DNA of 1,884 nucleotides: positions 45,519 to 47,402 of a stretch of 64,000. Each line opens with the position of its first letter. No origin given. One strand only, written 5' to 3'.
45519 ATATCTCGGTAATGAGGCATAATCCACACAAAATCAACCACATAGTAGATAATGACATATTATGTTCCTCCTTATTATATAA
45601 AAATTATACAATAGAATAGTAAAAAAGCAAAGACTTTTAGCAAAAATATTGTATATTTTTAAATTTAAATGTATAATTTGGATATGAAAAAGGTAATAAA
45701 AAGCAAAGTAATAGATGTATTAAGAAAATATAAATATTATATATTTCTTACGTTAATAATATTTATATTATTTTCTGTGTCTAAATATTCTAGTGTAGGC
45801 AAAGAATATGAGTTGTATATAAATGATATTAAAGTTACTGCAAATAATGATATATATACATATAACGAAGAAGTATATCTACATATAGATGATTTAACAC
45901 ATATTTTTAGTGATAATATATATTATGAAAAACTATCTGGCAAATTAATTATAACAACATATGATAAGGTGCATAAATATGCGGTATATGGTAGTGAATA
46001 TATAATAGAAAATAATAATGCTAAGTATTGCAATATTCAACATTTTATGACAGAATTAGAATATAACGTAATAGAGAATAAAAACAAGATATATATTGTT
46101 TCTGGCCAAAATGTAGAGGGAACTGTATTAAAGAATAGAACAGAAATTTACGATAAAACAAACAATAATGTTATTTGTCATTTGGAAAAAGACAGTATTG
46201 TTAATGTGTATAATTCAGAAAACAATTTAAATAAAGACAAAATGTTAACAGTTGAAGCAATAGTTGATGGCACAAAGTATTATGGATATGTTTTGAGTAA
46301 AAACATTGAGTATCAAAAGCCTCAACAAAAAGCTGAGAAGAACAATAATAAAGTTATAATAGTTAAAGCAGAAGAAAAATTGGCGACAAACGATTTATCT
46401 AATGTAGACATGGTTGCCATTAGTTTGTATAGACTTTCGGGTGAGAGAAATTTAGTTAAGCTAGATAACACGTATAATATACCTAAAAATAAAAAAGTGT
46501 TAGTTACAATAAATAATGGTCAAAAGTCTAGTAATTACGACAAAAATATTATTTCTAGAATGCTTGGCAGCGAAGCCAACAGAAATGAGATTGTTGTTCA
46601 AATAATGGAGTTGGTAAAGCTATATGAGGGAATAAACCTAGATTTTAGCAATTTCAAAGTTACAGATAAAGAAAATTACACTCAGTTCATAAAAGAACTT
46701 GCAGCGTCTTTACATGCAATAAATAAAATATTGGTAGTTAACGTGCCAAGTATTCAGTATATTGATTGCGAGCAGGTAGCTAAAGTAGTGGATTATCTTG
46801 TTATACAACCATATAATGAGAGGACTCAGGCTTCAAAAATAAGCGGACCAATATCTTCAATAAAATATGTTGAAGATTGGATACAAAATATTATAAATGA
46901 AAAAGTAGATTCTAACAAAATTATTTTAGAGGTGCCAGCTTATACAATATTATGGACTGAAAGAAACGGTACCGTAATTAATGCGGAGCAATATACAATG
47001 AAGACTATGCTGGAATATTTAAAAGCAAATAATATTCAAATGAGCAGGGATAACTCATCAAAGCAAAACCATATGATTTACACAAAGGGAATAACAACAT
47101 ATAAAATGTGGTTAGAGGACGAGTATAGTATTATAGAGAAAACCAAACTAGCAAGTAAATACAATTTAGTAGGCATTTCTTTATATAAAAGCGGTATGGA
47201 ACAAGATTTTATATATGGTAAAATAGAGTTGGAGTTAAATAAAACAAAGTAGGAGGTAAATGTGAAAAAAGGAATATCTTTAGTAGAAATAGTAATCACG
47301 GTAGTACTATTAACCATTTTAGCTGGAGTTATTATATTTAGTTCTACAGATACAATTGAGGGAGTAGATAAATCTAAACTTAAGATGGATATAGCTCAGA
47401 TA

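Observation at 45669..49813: Pilin-led three-gene operon: GH18-like protein without the catalytic Glu, a canonical type IV pilin, and a 698-aa Glu5-less pilin fused to an FGE-sulfatase-like domain, with no pilus machinery in the window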

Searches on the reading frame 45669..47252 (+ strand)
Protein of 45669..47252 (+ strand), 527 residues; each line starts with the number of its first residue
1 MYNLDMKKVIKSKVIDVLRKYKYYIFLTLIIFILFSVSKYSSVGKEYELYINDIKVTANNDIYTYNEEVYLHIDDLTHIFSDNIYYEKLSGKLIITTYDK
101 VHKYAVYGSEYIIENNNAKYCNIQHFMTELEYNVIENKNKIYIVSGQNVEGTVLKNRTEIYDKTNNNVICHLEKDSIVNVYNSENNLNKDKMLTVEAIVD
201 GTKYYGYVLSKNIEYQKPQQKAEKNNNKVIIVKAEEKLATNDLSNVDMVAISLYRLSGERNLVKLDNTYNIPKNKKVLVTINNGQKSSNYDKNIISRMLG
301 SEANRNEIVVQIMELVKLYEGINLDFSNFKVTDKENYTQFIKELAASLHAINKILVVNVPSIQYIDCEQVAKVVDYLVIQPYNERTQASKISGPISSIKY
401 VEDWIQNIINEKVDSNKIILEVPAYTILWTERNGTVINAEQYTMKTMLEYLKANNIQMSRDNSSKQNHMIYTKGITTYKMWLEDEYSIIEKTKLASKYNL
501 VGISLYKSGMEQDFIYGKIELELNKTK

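Call 3: search_protein_families(library=pfam, proteins=[window:45669-47252:+], max_evalue=1)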
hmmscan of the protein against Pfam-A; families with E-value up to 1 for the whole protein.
window:45669-47252:+ (527 aa): 1 family
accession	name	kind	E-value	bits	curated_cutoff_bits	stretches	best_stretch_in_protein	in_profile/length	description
PF00704.34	Glyco_hydro_18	-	2e-19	70.9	29.6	1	260-510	49-316/317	Glycosyl hydrolases family 18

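Call 4: search_protein_families(library=ncbifam, proteins=[window:45669-47252:+], max_evalue=1)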
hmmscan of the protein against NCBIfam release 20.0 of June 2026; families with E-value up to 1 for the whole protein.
window:45669-47252:+ (527 aa): 0 families

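Call 29: search_solved_structures(query=window:45669-47249:+, max_evalue=0.001, show_alignments=3)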
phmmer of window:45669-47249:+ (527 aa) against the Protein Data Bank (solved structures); distinct sequences matched with E-value up to 0.001: 5.
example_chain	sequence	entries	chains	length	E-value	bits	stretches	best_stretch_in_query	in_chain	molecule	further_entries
5jh8_A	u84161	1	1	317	3.1e-14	55.6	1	303-520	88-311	Probable chitinase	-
3cz8_A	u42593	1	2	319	2.7e-12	49.2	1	278-507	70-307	Putative sporulation-specific glycosylase ydhD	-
4q6t_A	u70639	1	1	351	3.9e-06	28.9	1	288-512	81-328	Glycosyl hydrolase, family 18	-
4wiw_A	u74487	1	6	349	9.8e-06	27.6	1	296-454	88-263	Glycoside hydrolase family 18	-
4s3j_A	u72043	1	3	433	1.2e-05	27.3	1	281-510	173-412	Cortical-lytic enzyme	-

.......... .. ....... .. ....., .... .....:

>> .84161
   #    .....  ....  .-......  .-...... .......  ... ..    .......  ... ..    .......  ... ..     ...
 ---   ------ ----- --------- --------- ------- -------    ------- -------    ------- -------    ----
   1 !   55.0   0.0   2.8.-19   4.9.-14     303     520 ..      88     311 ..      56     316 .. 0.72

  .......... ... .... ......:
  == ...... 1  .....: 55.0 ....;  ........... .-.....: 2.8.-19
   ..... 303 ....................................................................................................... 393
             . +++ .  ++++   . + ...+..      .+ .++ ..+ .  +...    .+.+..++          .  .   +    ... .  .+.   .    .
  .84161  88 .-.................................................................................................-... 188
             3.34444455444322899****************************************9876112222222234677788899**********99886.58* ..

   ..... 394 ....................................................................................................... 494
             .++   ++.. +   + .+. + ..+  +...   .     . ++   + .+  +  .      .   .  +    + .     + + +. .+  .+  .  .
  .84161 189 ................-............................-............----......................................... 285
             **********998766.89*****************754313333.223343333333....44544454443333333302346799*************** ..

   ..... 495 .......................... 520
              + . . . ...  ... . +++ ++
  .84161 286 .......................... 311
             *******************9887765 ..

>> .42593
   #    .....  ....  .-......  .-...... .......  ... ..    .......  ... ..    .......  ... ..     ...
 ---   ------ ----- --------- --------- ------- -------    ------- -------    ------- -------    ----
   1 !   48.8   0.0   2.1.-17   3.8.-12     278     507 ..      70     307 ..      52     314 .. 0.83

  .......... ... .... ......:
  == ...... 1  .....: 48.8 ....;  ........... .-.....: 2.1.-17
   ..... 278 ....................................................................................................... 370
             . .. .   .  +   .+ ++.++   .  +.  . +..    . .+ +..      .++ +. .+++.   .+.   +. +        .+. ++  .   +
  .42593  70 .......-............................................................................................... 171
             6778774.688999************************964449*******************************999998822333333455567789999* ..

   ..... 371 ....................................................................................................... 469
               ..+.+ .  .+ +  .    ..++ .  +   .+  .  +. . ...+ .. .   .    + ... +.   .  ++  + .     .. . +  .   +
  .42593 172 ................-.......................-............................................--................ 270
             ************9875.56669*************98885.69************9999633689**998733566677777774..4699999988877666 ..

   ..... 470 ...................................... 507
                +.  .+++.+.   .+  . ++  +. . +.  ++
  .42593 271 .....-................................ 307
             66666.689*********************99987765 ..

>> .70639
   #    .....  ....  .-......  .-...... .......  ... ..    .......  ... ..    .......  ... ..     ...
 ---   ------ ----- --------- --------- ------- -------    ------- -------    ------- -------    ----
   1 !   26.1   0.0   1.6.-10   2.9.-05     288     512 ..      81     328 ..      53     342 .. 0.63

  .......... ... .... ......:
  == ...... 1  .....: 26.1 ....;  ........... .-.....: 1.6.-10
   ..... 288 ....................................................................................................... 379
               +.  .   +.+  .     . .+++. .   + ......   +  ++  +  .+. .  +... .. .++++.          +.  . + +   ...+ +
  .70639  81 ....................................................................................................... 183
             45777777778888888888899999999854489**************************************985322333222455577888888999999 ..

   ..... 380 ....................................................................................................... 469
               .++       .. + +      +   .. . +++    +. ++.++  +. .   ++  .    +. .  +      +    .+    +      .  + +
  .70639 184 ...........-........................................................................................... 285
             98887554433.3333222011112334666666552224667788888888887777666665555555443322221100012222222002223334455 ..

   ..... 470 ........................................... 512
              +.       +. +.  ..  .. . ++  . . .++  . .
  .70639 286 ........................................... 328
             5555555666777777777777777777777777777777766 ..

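Call 88: find_homologous_proteins(query=window:45669-47249:+, max_evalue=1e-10)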
Query window:45669-47249:+ (527 aa): 114 proteins with E <= 1e-10 among 8000 candidates.
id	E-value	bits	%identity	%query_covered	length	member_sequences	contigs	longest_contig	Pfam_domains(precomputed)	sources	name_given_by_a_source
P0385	0.0e+0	1111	100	99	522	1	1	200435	PF00704.35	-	-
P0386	6.0e-178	610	56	100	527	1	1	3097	PF00704.35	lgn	-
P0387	1.1e-166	573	55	100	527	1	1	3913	PF00704.35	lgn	-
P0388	9.4e-164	564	55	99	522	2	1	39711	PF00704.35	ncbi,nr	ncbi:MAG: hypothetical protein IJ272_01945 [Clostridia bacterium]|nr:hypothetical protein [Clostridi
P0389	1.2e-160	553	54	98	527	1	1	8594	PF00704.35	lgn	-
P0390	2.0e-160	553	53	98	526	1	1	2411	PF00704.35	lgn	-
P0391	3.7e-159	548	54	100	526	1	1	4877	-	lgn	-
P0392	7.2e-159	548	54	100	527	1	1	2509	PF00704.35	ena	-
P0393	2.4e-155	536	52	98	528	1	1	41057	PF00704.35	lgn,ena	-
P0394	3.7e-155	535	51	98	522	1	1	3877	PF00704.35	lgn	-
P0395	4.8e-155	535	51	100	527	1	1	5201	PF00704.35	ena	-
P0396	5.6e-154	531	53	98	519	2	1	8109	PF00704.35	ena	-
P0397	2.3e-152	526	53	100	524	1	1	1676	PF00704.35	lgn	-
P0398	2.5e-152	526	51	98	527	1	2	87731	-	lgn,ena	-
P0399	3.5e-152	526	53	95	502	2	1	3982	PF00704.35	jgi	-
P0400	1.1e-150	520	50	98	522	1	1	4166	PF00704.35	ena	-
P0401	2.7e-150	519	52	100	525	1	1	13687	PF00704.35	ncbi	-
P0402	4.0e-150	519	49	100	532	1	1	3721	PF00704.35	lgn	-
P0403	1.2e-149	517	51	98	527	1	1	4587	PF00704.35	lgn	-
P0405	1.3e-147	510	49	100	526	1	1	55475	PF00704.35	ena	-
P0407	4.6e-145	502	51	99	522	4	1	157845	PF00704.35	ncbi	-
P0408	7.3e-145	501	50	100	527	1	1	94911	PF00704.35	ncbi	-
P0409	9.5e-143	494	50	100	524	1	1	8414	PF00704.35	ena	-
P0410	1.7e-142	494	50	98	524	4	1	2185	PF00704.35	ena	-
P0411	2.5e-142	493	48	100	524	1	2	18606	PF00704.35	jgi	-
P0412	5.9e-141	488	50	95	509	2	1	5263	PF00704.35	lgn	-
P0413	1.1e-139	484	49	99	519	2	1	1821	PF00704.35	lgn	-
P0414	8.3e-139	481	48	99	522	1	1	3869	PF00704.35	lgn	-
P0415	6.1e-134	465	49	94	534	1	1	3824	PF00704.35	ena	-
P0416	1.4e-133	464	48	99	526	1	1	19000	PF00704.35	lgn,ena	-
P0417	2.1e-128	447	51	84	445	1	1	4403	PF00704.35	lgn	-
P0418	2.7e-128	447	49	87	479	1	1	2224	PF00704.35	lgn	-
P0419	1.4e-127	444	50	84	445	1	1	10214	PF00704.35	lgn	-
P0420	2.8e-120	420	49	84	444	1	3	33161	PF00704.35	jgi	-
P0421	2.8e-110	387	43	98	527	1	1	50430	PF00704.35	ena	-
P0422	3.5e-109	384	41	99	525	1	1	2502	PF00704.35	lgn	-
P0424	1.6e-106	375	42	99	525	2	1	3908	PF00704.35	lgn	-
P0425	2.1e-103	365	43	97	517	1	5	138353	PF00704.35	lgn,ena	-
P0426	9.8e-98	346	39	98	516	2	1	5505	PF00704.35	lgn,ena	-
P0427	1.4e-87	312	37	97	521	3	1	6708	PF00704.35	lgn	-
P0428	5.8e-77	277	36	97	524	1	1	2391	PF00704.35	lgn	-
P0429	6.6e-77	277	36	96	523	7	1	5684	PF00704.35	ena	-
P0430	1.6e-70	256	36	90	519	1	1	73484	PF00704.35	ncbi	-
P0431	4.0e-70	255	34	95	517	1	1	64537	PF00704.35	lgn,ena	-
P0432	5.1e-68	248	34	94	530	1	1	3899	PF00704.35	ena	-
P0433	8.7e-68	247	37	84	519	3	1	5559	PF00704.35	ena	-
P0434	4.0e-66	242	35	91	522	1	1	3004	PF00704.35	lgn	-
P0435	4.4e-63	232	33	94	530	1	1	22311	PF00704.35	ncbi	-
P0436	6.2e-62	228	34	88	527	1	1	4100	PF00704.35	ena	-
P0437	6.8e-59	218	36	83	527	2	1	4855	PF00704.35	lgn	-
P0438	1.6e-52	197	31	97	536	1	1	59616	PF00704.35,PF08239.18,PF07833.17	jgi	jgi:spore germination protein YaaH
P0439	2.0e-45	173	32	93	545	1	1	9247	PF00704.35,PF08239.18,PF07833.17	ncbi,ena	-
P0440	5.8e-43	165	33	88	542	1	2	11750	PF07833.17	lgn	-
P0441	2.2e-37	147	30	95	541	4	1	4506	PF07833.17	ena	-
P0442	8.0e-34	135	38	43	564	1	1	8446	PF00704.35,PF08239.18,PF07833.17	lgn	-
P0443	6.3e-32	129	28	91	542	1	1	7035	PF00704.35,PF08239.18,PF07833.17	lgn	-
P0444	3.7e-30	123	38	45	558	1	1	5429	PF00704.35,PF08239.18,PF07833.17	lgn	-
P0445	5.6e-30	123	27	89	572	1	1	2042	PF00704.35,PF07833.17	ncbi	-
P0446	9.7e-29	118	32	44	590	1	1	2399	PF00704.35,PF08239.18,PF07833.17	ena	-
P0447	1.1e-27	115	30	46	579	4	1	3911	PF06347.20,PF00704.35,PF18348.8,PF08239.18,PF07833.17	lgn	-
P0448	1.3e-27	115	33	45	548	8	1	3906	PF00704.35,PF08239.18,PF07833.17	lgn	-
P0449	1.4e-27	115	33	48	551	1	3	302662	PF00704.35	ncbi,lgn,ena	-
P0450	3.5e-27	113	27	95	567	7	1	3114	PF00704.35,PF07833.17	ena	-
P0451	4.1e-27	113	27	95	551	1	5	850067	PF00704.35,PF08239.18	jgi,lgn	-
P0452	6.6e-27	112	27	95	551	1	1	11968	PF00704.35,PF08239.18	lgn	-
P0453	6.9e-27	112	27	95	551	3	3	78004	PF00704.35,PF08239.18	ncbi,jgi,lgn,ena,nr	ncbi:MAG TPA: glycosyl hydrolase family 18 protein [Clostridia bacterium]|nr:glycosyl hydrolase fami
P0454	1.9e-26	111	35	45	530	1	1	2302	PF00704.35,PF07833.17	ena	-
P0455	5.8e-26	109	30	43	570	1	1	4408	PF00704.35,PF07833.17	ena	-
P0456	2.0e-25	107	28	54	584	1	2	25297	PF23916.2,PF06347.20,PF00704.35,PF08239.18,PF07833.17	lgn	-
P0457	2.7e-25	107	28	50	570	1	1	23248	PF00704.35,PF07833.17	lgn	-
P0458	5.9e-25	106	33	44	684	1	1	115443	PF23916.2,PF00395.26,PF00704.35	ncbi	-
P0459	8.2e-25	105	31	46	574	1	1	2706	PF00704.35,PF08239.18,PF07833.17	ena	-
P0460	1.6e-24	105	34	45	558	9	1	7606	PF00704.35,PF08239.18,PF07833.17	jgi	-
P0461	4.3e-24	103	32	42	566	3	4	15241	PF00704.35,PF07833.17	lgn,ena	-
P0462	2.9e-23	100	27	96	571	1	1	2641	PF00704.35,PF08239.18,PF07833.17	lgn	-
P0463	3.4e-23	100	29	47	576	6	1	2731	PF00704.35,PF08239.18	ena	-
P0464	4.1e-23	100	31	46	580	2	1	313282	PF00704.35,PF08239.18,PF07833.17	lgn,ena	-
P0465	1.1e-22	98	34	41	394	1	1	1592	PF00704.35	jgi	jgi:spore germination protein YaaH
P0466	8.4e-22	96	33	40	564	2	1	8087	PF23916.2,PF00704.35,PF07833.17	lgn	-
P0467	8.9e-22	95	29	88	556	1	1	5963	PF00704.35,PF18348.8,PF08239.18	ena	-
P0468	1.4e-21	95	33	39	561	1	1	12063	PF00704.35,PF08239.18,PF07833.17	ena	-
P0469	5.8e-21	93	30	68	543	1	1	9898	PF00704.35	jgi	-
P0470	1.9e-20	91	28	91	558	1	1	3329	PF00704.35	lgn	-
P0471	2.6e-20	91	26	85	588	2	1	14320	PF00704.35,PF07833.17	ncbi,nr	ncbi:MAG: glycoside hydrolase [Clostridiales bacterium]|nr:glycoside hydrolase [Clostridiales bacter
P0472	7.3e-20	89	25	91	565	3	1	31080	PF00704.35,PF07833.17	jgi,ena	-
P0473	1.1e-19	89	26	43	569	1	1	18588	PF03644.20,PF00704.35,PF08239.18,PF07833.17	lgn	-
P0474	1.4e-19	88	26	75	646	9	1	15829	PF00704.35,PF18348.8,PF08239.18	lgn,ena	-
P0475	2.0e-19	88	23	85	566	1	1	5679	PF00704.35,PF08239.18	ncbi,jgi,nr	ncbi:MAG: chitinase [Lachnospiraceae bacterium]|jgi:spore germination protein YaaH|nr:chitinase [Lac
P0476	4.0e-19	87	33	45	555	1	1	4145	PF00704.35,PF08239.18,PF07833.17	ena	-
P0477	8.0e-19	86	24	90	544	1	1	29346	PF23916.2,PF00704.35,PF18348.8,PF08239.18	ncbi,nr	ncbi:MAG: SH3 domain-containing protein [Lachnospiraceae bacterium]|nr:SH3 domain-containing protein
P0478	1.5e-18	85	24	90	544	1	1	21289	PF23916.2,PF00704.35,PF18348.8,PF08239.18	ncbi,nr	ncbi:MAG: SH3 domain-containing protein [Lachnospiraceae bacterium]|nr:SH3 domain-containing protein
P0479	1.7e-18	85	24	90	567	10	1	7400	PF23916.2,PF00704.35,PF18348.8,PF08239.18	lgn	-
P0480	3.1e-18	84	28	37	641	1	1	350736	PF00704.35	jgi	jgi:spore germination protein YaaH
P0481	4.6e-18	83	33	45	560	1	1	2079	PF00704.35,PF08239.18,PF07833.17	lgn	-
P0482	8.9e-18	82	31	48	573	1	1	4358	PF23916.2,PF00704.35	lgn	-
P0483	1.3e-17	82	30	38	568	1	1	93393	PF00704.35,PF08239.18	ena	-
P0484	3.0e-17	81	26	75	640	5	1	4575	PF00704.35,PF08239.18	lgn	-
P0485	7.3e-17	79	32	43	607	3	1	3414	PF00704.35,PF07833.17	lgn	-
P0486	8.8e-17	79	26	44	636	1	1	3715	PF00704.35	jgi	jgi:spore germination protein YaaH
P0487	1.2e-16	79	27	42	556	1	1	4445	PF00704.35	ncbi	-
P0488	1.2e-15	75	31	45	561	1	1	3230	PF00704.35,PF08239.18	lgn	-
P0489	2.3e-15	74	25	75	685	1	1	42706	PF00704.35,PF18348.8,PF08239.18,PF07833.17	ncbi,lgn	-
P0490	2.8e-15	74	25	84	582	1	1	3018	PF00704.35,PF07833.17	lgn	-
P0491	3.0e-15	74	25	84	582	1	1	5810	PF00704.35,PF07833.17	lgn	-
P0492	3.3e-15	74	25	84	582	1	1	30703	PF00704.35,PF07833.17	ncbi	-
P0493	5.3e-15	73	31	40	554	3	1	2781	PF00704.35,PF18348.8,PF08239.18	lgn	-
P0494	2.9e-14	71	28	48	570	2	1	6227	PF00704.35,PF18348.8,PF08239.18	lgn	-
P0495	2.4e-13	68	28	46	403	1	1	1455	PF00704.35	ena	-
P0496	2.6e-13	68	28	41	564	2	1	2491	PF00704.35,PF08239.18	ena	-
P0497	3.0e-11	61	25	45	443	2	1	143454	PF01476.27,PF23473.2,PF00704.35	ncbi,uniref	ncbi:glycosyl hydrolase family 18 protein [Bacillus sp. JJ1533]|uniref:glycosyl hydrolase family 18 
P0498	9.1e-11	59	24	46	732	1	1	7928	PF00704.35,PF08239.18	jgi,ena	-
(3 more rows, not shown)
